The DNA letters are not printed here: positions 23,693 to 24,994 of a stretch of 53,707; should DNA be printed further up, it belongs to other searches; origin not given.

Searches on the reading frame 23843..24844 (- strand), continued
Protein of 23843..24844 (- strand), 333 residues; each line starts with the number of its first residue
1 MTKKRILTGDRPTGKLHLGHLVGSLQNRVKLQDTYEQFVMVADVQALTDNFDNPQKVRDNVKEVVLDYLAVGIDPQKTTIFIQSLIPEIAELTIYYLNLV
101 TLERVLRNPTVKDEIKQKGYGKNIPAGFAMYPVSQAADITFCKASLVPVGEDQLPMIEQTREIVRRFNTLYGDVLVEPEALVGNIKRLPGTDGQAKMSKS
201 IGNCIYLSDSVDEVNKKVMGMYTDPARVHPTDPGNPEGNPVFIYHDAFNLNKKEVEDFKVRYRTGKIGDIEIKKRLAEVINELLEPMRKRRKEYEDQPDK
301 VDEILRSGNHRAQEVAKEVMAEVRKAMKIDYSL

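Call 57: find_encoding_contigs(protein=P0125, flank=4000, max_places=2)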
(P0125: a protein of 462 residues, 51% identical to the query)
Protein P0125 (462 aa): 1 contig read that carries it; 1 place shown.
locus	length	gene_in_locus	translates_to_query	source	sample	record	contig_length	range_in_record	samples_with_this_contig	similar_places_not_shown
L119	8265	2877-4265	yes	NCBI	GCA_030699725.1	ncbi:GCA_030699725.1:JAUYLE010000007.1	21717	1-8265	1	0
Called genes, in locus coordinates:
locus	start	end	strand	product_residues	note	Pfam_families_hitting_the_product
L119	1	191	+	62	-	PF04977:DivIC (weak)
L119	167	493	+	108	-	PF03107:C1_2 (faint), PF12647:RNHCP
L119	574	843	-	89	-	PF01541:GIY-YIG, PF10544:T5orf172 (weak)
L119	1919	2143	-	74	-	PF07927:HicA_toxin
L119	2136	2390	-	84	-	PF15919:HicB_lk_antitox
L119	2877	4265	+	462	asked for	-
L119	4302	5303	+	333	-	PF00579:tRNA-synt_1b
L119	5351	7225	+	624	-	PF06480:FtsH_ext (weak), PF00004:AAA, PF07728:AAA_5 (weak), PF17862:AAA_lid_3, PF01434:Peptidase_M41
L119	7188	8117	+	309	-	PF02739:5_3_exonuc_N, PF01367:5_3_exonuc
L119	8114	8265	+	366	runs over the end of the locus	PF13439:Glyco_transf_4, PF00534:Glycos_transf_1, PF13692:Glyco_trans_1_4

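Call 58: find_encoding_contigs(protein=P0123, flank=4000, max_places=2)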
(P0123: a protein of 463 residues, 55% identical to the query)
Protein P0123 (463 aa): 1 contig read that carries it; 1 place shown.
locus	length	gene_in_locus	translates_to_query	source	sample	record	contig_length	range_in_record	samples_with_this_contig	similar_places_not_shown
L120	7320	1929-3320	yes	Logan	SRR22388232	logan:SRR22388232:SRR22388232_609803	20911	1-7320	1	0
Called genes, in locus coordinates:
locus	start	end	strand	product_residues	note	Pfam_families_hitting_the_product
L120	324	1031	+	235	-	-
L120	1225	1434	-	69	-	-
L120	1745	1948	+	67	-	-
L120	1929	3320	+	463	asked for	-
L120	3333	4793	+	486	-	PF04073:tRNA_edit, PF00579:tRNA-synt_1b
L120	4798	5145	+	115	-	PF01588:tRNA_bind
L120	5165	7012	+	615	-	PF00004:AAA, PF07728:AAA_5 (faint), PF17862:AAA_lid_3, PF01434:Peptidase_M41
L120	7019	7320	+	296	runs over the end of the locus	PF02739:5_3_exonuc_N, PF01367:5_3_exonuc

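Call 59: find_encoding_contigs(protein=P0129, flank=4000, max_places=3)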
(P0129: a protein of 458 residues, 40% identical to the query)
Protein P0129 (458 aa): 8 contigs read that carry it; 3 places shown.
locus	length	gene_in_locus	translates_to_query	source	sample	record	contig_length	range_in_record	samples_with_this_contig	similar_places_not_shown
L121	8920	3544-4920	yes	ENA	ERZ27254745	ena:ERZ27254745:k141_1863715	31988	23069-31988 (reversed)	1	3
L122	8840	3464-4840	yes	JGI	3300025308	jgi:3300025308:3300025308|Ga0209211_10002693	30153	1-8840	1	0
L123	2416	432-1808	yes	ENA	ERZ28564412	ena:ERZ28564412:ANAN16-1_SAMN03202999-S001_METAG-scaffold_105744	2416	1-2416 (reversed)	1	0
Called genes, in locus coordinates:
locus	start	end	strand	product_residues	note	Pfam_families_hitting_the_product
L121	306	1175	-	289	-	PF02899:Phage_int_SAM_1, PF13495:Phage_int_SAM_4 (weak), PF00589:Phage_integrase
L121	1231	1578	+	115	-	PF04977:DivIC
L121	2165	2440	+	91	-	-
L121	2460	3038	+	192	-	PF00565:SNase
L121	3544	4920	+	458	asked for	-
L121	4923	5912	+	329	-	PF00579:tRNA-synt_1b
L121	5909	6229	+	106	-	PF01588:tRNA_bind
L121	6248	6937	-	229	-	-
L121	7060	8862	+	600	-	PF06480:FtsH_ext, PF00004:AAA, PF07728:AAA_5 (weak), PF17862:AAA_lid_3, PF01434:Peptidase_M41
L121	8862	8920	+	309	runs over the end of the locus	PF02739:5_3_exonuc_N, PF01367:5_3_exonuc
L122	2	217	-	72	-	?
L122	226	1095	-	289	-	PF02899:Phage_int_SAM_1, PF13495:Phage_int_SAM_4 (weak), PF00589:Phage_integrase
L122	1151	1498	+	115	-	PF04977:DivIC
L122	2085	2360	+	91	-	-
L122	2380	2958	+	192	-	PF00565:SNase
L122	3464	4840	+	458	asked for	-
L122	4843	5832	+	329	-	PF00579:tRNA-synt_1b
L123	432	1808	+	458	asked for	-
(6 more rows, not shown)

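Call 70: find_encoding_contigs(protein=window:23843-24844:-, flank=3000, max_places=4)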
Protein window:23843-24844:- (333 aa): 1 contig read that carries it; 1 place shown.
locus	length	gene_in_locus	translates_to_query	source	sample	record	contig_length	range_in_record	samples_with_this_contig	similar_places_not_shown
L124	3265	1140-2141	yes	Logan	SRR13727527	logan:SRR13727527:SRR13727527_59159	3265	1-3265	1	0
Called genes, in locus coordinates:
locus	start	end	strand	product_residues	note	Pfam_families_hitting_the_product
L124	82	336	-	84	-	-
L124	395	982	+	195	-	PF00565:SNase (weak)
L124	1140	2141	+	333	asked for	PF00579:tRNA-synt_1b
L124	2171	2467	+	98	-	PF01588:tRNA_bind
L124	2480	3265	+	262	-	?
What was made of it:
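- Tried and rejected: The corrected look-up gave a 3.3-kb identical contig with no extra sequence (call 70).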

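Call 80: find_encoding_contigs(protein=P0132, flank=3000, max_places=2)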
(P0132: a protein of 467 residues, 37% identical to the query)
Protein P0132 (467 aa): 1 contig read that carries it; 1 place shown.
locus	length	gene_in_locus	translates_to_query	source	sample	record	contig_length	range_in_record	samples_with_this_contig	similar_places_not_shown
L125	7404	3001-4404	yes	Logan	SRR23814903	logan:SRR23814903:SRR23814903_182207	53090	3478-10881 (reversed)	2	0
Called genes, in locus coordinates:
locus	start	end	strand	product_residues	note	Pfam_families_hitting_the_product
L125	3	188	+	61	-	-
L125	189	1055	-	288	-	PF13495:Phage_int_SAM_4, PF02899:Phage_int_SAM_1, PF00589:Phage_integrase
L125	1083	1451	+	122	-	PF04977:DivIC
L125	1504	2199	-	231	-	-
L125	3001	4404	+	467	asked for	-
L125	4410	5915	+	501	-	PF04073:tRNA_edit, PF00579:tRNA-synt_1b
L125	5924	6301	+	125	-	PF01588:tRNA_bind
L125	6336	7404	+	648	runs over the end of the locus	PF06480:FtsH_ext (weak), PF13191:AAA_16 (faint), PF00004:AAA, PF07728:AAA_5 (faint), PF17862:AAA_lid_3, PF01434:Peptidase_M41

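Call 81: find_encoding_contigs(protein=P0127, flank=3000, max_places=2)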
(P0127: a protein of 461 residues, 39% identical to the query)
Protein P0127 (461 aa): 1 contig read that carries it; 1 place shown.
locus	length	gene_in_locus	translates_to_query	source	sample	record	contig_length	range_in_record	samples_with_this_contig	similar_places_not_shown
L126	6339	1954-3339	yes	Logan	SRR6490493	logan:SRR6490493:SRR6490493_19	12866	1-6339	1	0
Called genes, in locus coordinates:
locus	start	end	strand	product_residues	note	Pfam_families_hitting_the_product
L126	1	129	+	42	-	?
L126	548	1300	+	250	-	-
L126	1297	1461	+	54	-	PF12441:CopG_antitoxin (weak)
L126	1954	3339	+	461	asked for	-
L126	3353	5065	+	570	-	PF03483:B3_4, PF00579:tRNA-synt_1b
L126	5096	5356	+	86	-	PF02604:PhdYeFM_antitox (weak)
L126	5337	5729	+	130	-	PF01850:PIN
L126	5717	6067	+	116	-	PF01588:tRNA_bind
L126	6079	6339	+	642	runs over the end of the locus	PF06480:FtsH_ext (weak), PF00004:AAA, PF07728:AAA_5 (weak), PF17862:AAA_lid_3, PF01434:Peptidase_M41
